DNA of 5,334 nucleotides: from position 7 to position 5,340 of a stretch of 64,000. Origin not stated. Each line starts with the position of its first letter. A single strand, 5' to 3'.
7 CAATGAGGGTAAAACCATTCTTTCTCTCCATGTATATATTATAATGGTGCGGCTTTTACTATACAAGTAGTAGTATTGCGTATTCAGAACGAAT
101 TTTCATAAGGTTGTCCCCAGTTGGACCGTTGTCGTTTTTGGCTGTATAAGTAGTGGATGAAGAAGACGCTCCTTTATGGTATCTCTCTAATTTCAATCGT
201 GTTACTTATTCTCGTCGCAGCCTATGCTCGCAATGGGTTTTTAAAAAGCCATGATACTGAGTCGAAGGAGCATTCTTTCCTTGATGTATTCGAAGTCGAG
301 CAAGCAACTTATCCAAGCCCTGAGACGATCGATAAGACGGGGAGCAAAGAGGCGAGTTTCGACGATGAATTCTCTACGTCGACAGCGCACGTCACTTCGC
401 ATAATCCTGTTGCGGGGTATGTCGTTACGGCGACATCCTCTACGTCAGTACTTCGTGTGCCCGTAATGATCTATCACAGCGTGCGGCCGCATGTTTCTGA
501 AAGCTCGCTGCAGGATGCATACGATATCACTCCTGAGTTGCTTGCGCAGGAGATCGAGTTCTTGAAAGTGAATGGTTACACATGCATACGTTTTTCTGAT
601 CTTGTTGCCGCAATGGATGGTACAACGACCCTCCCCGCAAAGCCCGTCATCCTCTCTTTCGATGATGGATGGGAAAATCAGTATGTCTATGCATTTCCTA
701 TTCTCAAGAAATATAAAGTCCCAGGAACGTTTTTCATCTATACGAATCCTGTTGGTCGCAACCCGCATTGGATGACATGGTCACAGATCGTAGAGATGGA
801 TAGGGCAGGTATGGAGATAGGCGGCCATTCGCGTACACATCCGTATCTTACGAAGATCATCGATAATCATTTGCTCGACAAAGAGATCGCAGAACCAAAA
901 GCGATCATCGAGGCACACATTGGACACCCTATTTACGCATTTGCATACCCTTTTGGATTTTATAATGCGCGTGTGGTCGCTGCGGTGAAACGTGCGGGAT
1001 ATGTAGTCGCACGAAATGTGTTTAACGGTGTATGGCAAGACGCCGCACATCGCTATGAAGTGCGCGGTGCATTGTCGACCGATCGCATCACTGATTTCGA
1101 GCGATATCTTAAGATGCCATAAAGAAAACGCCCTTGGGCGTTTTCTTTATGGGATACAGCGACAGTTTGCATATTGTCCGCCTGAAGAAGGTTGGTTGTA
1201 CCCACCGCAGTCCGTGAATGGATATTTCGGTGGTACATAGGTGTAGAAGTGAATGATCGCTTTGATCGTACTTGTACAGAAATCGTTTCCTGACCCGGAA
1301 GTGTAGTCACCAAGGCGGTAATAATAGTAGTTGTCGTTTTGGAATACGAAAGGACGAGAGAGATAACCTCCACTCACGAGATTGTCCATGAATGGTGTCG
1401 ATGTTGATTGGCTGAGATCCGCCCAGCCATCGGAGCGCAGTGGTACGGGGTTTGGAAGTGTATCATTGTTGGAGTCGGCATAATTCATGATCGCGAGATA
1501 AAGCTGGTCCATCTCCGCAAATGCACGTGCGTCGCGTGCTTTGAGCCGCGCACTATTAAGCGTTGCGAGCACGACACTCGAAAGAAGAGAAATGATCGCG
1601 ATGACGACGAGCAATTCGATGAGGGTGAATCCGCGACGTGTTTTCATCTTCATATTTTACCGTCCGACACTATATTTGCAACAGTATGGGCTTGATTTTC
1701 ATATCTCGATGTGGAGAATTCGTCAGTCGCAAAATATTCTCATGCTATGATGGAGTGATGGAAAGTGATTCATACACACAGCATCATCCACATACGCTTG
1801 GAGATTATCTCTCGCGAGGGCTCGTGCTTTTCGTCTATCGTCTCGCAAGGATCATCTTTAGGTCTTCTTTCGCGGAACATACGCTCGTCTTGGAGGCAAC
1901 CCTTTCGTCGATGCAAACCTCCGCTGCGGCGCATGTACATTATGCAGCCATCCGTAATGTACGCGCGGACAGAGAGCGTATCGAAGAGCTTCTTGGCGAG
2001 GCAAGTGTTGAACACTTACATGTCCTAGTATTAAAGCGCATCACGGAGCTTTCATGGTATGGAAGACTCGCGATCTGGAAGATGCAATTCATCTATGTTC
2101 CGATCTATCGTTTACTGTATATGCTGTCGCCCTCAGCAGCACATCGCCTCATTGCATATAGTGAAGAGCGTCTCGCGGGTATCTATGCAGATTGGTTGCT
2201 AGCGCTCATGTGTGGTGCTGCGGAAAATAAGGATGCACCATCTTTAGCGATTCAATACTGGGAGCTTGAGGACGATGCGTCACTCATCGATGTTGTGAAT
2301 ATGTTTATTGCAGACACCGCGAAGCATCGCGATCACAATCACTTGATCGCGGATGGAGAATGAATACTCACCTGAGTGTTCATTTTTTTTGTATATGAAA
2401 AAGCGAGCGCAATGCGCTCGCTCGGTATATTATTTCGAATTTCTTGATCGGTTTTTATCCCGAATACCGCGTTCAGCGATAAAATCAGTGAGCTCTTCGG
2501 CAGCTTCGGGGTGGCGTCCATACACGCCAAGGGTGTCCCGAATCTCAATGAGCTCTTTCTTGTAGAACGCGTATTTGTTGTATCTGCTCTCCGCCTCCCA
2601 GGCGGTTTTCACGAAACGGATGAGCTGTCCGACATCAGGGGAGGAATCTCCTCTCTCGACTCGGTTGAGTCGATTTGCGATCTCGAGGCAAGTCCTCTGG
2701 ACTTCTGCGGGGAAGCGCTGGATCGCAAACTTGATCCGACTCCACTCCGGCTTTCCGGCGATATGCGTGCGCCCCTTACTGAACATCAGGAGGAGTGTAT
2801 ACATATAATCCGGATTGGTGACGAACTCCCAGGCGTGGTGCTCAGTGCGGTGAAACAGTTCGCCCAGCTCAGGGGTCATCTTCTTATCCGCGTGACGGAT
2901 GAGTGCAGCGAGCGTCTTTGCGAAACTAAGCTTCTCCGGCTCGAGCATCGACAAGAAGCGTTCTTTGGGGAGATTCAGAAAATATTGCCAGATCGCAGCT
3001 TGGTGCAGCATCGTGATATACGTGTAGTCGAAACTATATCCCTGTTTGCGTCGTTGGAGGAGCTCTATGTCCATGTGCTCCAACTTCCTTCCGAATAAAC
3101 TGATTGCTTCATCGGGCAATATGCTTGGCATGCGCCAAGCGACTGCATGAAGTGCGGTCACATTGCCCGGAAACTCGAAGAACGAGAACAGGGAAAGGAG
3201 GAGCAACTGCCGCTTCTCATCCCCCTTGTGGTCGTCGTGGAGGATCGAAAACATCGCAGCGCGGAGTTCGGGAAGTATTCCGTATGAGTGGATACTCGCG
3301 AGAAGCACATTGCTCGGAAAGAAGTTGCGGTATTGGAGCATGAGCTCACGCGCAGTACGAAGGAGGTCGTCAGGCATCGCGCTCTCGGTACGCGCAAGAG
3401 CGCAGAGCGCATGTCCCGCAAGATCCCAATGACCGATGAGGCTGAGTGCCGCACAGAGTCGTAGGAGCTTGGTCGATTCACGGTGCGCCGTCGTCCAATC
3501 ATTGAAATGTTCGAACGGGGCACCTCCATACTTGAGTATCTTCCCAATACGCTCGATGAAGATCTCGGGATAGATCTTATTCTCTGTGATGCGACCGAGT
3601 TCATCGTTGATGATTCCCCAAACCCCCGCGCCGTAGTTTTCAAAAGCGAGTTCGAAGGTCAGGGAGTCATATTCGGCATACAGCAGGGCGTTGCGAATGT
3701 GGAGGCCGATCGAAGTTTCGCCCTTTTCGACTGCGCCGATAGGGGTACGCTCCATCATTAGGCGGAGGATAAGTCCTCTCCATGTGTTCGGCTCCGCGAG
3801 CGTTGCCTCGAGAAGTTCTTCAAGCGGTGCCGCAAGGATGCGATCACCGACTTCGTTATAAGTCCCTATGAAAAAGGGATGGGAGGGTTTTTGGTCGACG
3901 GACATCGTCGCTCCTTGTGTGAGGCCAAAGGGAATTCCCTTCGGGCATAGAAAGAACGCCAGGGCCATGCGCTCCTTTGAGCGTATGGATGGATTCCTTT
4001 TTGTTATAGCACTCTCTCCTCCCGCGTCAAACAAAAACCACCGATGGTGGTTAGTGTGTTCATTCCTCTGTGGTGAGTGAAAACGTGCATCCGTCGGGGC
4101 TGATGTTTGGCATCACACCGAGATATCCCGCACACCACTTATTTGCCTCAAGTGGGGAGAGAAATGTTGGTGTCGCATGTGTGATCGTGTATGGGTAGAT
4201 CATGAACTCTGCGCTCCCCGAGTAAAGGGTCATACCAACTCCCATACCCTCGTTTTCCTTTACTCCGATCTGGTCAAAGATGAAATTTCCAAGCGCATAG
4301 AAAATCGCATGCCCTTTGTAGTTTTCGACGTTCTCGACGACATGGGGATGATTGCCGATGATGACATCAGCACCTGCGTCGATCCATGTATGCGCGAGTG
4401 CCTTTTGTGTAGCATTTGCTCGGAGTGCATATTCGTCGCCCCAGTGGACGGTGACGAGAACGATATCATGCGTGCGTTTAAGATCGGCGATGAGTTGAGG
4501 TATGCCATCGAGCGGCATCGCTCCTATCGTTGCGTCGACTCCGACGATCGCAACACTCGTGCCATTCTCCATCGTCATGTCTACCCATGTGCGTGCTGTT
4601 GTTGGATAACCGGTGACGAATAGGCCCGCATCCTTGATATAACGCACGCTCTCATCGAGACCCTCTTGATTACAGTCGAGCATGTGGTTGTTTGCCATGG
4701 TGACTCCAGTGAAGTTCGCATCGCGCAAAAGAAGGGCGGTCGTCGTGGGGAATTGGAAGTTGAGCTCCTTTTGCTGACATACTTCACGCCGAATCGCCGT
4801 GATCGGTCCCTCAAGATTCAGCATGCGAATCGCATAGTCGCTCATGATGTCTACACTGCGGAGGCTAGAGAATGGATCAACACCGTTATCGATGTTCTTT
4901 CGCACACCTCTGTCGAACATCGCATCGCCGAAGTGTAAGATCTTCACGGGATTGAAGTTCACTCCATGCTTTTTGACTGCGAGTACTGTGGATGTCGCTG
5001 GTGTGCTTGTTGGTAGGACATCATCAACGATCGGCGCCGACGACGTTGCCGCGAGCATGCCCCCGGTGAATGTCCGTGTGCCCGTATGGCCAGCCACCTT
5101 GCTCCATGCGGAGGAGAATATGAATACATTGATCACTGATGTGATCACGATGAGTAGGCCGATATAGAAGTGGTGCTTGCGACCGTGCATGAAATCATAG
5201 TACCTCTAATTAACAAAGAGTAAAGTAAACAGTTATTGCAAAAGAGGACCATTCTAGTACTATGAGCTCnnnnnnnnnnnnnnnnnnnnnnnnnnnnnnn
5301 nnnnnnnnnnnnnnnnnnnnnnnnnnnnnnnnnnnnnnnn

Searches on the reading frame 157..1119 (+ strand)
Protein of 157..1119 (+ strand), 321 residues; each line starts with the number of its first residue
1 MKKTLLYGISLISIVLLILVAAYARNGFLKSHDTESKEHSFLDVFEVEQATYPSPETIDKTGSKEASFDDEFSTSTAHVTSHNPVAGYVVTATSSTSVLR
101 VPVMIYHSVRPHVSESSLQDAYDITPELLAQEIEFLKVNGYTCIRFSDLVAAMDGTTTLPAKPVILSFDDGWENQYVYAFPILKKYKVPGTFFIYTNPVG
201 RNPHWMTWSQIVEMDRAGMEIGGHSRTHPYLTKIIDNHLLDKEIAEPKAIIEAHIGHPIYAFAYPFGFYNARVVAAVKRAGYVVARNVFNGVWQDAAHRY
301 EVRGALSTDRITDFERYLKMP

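Call 12: search_protein_families(library=pfam, proteins=[window:157-1119:+], max_evalue=0.001)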
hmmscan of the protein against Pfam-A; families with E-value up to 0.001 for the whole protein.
window:157-1119:+ (321 aa): 1 family
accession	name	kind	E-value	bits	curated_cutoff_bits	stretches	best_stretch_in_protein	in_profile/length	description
PF01522.26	Polysacc_deac_1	-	1.1e-27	96.9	23.1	1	159-284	4-123/124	Polysaccharide deacetylase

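Call 24: find_encoding_contigs(protein=window:157-1119:+, flank=10000, max_places=3)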
Protein window:157-1119:+ (321 aa): 3 contigs read that carry it; 1 place shown.
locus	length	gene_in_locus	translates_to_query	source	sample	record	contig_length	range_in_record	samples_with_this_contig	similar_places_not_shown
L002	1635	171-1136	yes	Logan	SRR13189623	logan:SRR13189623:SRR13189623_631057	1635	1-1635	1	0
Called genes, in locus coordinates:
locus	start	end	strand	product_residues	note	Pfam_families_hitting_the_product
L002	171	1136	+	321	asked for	PF01522:Polysacc_deac_1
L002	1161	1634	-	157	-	?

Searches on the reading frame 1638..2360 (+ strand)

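Call 12: search_protein_families(library=pfam, proteins=[window:1638-2360:+], max_evalue=0.001)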
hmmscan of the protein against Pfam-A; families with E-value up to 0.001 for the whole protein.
window:1638-2360:+ (241 aa): 1 family
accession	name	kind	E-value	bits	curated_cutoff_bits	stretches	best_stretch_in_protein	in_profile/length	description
PF01786.24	AOX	-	3.8e-35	121.9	22.7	1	41-239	6-216/216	Alternative oxidase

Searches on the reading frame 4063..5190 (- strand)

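Call 12: search_protein_families(library=pfam, proteins=[window:4063-5190:-], max_evalue=0.001)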
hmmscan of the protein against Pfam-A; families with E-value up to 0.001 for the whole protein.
window:4063-5190:- (376 aa): 1 family
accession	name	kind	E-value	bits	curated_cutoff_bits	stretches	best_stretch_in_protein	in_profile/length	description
PF09587.15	PGA_cap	-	9.3e-50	169.9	27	1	84-307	2-255/255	Bacterial capsule synthesis protein PGA_cap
